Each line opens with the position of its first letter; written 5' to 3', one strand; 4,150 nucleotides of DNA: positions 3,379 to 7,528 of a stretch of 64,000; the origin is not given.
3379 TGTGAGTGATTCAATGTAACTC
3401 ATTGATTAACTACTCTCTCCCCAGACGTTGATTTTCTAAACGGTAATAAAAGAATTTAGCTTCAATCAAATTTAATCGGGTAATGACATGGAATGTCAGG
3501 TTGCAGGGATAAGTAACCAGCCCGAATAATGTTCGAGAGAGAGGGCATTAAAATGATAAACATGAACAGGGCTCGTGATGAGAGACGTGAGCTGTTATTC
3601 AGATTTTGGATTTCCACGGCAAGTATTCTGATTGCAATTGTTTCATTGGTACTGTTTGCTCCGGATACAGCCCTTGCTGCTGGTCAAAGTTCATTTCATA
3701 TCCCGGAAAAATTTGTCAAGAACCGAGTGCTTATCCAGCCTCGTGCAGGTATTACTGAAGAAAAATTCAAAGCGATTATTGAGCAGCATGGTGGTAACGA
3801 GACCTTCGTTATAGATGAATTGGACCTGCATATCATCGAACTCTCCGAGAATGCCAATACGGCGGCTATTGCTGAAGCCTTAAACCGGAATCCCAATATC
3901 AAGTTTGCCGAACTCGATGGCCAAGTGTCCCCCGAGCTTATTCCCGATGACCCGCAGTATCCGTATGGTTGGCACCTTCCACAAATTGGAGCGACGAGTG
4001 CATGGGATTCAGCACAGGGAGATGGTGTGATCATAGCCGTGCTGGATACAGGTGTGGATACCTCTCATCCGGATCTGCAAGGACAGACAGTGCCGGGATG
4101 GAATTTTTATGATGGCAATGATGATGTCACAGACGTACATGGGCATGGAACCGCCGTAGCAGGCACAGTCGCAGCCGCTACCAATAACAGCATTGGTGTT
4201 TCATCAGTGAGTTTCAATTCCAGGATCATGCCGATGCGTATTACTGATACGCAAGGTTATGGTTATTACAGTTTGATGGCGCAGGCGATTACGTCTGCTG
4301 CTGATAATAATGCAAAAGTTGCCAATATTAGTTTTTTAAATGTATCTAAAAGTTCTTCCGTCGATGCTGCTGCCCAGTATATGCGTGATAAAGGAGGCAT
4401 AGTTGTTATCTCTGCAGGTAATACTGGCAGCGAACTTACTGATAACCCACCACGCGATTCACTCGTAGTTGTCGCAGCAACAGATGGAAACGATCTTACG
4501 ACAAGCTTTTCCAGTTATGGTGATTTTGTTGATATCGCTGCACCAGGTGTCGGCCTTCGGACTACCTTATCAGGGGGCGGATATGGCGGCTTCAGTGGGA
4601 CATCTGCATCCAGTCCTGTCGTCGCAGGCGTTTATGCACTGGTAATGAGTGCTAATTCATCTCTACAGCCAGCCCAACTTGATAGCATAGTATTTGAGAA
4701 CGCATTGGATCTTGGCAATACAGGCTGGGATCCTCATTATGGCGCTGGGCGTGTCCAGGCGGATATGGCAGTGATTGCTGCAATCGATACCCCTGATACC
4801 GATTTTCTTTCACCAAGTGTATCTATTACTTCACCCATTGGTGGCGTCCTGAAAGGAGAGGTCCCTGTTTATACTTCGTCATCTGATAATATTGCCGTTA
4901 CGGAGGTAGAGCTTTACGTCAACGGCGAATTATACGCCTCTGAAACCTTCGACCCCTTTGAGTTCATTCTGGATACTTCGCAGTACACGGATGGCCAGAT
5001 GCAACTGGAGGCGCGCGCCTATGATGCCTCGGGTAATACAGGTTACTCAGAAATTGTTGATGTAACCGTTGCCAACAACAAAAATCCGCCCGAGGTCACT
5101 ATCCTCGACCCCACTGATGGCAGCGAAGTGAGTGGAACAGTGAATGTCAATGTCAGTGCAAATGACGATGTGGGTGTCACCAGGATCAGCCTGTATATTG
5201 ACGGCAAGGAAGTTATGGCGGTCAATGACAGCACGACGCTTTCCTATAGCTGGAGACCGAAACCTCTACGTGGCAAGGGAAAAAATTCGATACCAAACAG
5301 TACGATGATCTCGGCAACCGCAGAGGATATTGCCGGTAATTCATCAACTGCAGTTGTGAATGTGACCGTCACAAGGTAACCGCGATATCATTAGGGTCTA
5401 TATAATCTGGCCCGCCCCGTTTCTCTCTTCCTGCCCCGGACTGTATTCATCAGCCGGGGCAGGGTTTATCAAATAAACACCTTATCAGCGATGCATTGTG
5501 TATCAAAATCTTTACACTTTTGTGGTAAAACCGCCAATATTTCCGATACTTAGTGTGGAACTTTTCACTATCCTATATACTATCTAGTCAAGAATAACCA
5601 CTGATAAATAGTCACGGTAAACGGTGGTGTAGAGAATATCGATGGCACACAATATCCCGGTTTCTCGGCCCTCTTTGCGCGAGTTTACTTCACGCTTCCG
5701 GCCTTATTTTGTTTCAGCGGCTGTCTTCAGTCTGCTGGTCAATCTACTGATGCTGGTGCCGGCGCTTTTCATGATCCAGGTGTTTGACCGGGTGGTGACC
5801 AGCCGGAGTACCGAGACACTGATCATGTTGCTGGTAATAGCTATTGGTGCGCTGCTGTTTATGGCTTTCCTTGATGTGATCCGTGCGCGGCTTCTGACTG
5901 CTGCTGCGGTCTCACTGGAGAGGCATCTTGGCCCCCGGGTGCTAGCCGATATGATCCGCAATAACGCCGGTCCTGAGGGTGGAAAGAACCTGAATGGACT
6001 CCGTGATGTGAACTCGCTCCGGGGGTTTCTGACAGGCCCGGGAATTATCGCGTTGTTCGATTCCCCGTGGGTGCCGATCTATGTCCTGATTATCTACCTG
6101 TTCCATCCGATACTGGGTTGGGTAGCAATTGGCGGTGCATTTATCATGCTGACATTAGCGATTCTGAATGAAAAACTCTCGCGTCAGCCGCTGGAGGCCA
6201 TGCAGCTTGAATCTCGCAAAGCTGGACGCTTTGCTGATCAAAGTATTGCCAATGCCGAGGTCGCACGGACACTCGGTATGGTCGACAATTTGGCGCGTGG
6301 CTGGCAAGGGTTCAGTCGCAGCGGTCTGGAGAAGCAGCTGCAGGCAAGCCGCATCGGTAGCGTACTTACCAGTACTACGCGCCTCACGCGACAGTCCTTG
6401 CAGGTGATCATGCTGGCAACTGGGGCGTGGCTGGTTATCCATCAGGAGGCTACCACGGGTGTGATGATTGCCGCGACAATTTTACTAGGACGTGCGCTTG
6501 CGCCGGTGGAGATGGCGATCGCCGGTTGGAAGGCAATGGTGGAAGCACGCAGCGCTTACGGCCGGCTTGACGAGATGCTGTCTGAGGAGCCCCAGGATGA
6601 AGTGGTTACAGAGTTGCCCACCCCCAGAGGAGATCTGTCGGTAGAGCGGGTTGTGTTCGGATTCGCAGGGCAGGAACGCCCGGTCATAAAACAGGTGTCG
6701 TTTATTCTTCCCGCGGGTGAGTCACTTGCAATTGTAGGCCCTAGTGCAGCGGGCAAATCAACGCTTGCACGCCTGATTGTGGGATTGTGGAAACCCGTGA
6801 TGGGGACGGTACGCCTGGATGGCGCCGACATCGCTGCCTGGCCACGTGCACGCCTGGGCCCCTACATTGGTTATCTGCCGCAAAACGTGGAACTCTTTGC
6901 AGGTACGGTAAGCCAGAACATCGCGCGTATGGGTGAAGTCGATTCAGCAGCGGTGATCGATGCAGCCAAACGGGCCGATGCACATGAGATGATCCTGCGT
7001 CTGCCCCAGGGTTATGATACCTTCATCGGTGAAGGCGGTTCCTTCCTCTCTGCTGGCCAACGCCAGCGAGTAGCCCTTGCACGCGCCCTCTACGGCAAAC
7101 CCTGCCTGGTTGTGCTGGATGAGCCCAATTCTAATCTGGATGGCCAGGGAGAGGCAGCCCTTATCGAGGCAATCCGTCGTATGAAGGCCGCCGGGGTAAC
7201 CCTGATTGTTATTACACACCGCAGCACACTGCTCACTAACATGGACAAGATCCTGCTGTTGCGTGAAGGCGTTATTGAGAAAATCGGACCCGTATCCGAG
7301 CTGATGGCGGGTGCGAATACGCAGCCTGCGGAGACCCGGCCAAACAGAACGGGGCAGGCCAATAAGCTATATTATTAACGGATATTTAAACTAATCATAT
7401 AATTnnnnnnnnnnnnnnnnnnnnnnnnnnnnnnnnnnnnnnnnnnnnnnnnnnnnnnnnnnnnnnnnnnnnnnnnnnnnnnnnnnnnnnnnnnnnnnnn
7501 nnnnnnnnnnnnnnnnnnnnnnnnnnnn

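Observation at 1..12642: Candidate undescribed export system: T1SS with an embedded ExeA-TPR ATPase, chimeric MFP, SapC and neighbouring glycosyl/sulfo-transferases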

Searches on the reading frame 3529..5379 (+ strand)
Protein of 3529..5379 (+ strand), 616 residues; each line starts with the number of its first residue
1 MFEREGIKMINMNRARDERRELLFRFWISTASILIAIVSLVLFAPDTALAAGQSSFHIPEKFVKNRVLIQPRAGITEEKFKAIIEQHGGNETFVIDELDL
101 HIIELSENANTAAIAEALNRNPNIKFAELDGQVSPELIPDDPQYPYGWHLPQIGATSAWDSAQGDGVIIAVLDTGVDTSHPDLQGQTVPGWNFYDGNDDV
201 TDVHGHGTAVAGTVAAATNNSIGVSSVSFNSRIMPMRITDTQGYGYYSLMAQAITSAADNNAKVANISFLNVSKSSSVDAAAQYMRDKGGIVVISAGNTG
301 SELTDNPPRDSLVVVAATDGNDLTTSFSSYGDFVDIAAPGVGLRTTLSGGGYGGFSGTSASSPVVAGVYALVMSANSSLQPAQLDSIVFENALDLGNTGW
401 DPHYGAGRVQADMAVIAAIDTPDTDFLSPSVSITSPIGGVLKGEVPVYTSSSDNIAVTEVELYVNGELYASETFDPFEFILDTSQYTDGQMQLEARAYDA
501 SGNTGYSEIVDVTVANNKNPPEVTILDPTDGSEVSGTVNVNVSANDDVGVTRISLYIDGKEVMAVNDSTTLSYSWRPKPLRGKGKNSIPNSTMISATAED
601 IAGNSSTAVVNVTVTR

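Call 3: search_protein_families(library=pfam, proteins=[window:3529-5379:+], max_evalue=0.01)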
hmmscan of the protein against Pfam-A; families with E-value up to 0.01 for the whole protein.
window:3529-5379:+ (616 aa): 5 families
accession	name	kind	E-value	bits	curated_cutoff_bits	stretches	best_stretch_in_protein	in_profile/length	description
PF00082.27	Peptidase_S8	-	1.9e-51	175.6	21.8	1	164-407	1-288/288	Subtilase family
PF17957.7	Big_7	-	1.7e-24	86.7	24.1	2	521-579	1-60/70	Bacterial Ig domain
PF22148.1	Fervidolysin_NPro-like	-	6e-09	36.6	21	1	60-129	13-80/81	Fervidolysin N-terminal prodomain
PF19077.6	Big_13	-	0.00013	22.8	27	0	446-514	29-100/102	Bacterial Ig-like domain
PF16355.11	DUF4982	-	0.0021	18.4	23.9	1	458-503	13-58/61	Domain of unknown function (DUF4982)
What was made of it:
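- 3529..5379 (+): S8 subtilase: Sec signal peptide, fervidolysin-like pro-domain, catalytic domain and two Big_7 domains. A conserved upstream neighbour of the T1SS core. Pfam hits in call 3.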

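Call 7: search_protein_families(library=ncbifam, proteins=[window:3529-5379:+], max_evalue=0.001)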
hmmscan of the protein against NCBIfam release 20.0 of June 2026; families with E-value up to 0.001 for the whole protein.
window:3529-5379:+ (616 aa): 6 families
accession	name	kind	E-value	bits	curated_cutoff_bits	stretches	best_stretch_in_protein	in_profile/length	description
TIGR03921.1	T7SS_mycosin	equivalog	2.3e-51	175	278.75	1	155-423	3-292/353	type VII secretion-associated serine protease mycosin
NF033595.1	denti_PrtP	equivalog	6.6e-19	68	300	2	292-414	369-501/606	dentilisin complex serine proteinase subunit PrtP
TIGR03895.1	protease_PatA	subfamily_domain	4.3e-11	42.3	421.05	1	206-377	1-181/606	PatA/PatG family cyanobactin maturation protease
NF051851.1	AtpSerPepEprS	equivalog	2.7e-10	39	1700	2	274-385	210-330/988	autotransporter serine peptidase EprS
NF049966.1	QH_SP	equivalog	6.4e-05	22.4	165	1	169-386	2-205/219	subtilisin-like serine protease QhpE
NF040808.2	CspC_non_triad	exception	0.00025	19.6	675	0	334-374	459-499/556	bile acid germinant receptor pseudoprotease CspC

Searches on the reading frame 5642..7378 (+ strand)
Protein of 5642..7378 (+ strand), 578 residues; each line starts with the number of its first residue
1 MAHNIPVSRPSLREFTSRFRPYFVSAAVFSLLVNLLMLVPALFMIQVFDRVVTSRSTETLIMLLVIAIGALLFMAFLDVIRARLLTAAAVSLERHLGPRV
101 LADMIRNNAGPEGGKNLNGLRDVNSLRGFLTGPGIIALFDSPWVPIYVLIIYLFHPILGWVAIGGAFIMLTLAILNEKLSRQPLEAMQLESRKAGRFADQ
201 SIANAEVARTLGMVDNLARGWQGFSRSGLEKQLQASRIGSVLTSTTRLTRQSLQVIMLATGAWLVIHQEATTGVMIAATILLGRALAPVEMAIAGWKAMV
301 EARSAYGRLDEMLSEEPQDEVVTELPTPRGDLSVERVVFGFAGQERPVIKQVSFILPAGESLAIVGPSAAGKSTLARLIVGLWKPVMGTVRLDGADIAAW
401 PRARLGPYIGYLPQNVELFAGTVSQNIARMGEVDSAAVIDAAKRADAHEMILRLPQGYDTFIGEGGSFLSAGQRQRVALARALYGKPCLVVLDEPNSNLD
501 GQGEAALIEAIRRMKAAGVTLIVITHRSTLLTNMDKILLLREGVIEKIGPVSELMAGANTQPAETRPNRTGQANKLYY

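Call 3: search_protein_families(library=pfam, proteins=[window:5642-7378:+], max_evalue=0.01)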
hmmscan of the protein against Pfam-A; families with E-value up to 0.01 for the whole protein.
window:5642-7378:+ (578 aa): 5 families
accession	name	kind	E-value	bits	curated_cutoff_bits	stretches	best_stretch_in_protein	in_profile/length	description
PF00005.33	ABC_tran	-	2.2e-29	103.3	25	1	350-496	2-136/137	ABC transporter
PF00664.28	ABC_membrane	-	3e-13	50.5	28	1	27-281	5-266/274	ABC transporter transmembrane region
PF02463.25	SMC_N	-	1.9e-06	27.9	40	1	335-538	135-209/220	RecF/RecN/SMC N terminal domain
PF13304.12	AAA_21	-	6.4e-05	23.6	27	0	475-530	244-302/304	AAA domain, putative AbiEii toxin, Type IV TA system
PF13481.12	AAA_25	-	0.0016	18.5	27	0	346-376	20-50/195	AAA domain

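Call 7: search_protein_families(library=ncbifam, proteins=[window:5642-7378:+], max_evalue=0.001)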
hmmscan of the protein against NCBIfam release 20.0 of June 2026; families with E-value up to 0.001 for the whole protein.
window:5642-7378:+ (578 aa): 186 families (the best 25 are shown)
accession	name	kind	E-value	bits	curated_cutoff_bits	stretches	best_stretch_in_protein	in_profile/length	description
TIGR01842.1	type_I_sec_PrtD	subfamily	3.9e-201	669.3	510.15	1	18-555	3-541/544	type I secretion system permease/ATPase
TIGR03375.1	type_I_sec_LssB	subfamily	1.5e-113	380.5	693.1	1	16-557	144-691/696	type I secretion system permease/ATPase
TIGR01846.1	type_I_sec_HlyB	subfamily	5.4e-81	272.9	725.55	1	18-556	136-680/694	type I secretion system permease/ATPase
TIGR03796.1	NHLM_micro_ABC1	equivalog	1.5e-76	258.1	853.3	1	25-556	154-700/710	NHLP family bacteriocin export ABC transporter peptidase/permease/ATPase subunit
TIGR02857.1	CydD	equivalog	1.2e-61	209.3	435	1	296-539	284-528/529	thiol reductant ABC exporter subunit CydD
TIGR03797.1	NHLM_micro_ABC2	equivalog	3e-59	201.2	709.4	1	23-556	138-673/686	NHLP bacteriocin export ABC transporter permease/ATPase subunit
TIGR00958.1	3a01208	subfamily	4.7e-59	200.4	874.6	1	241-557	386-703/711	antigen peptide transporter 2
TIGR02204.1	MsbA_rel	hypoth_equivalog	5.9e-59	200.2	780.4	1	194-557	196-564/576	ABC transporter, permease/ATP-binding protein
TIGR02203.1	MsbA_lipidA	equivalog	1.2e-57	195.7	602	1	172-556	172-557/572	lipid A export permease/ATP-binding protein MsbA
TIGR01193.1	bacteriocin_ABC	subfamily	1.6e-56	192.2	523.85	1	229-555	368-696/708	peptide cleavage/export ABC transporter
TIGR02868.1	CydC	equivalog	1.2e-55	189.2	329.05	1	148-527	145-529/530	thiol reductant ABC exporter subunit CydC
NF008055.0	PRK10789.1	equivalog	3.2e-53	181.1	845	1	16-555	12-558/590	SmdA family multidrug ABC transporter permease/ATP-binding protein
NF052233.1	CphA_assoc_ABC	equivalog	4.5e-53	180.7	880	1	236-556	410-731/766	cyanophycin metabolism-associated ABC transporter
NF010178.0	PRK13657.1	equivalog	9.3e-53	179.5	733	1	162-557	164-559/588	glucan ABC transporter ATP-binding protein/ permease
NF008381.0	PRK11176.1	equivalog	8.6e-50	169.7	867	1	274-556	286-567/582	lipid A ABC transporter ATP-binding protein/permease MsbA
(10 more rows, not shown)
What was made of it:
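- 5642..7378 (+): PrtD-type T1SS ABC permease/ATPase, 578 aa, with no C39 peptidase domain. TIGR01842 scores 669 bits against a cutoff of 510 (call 7).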
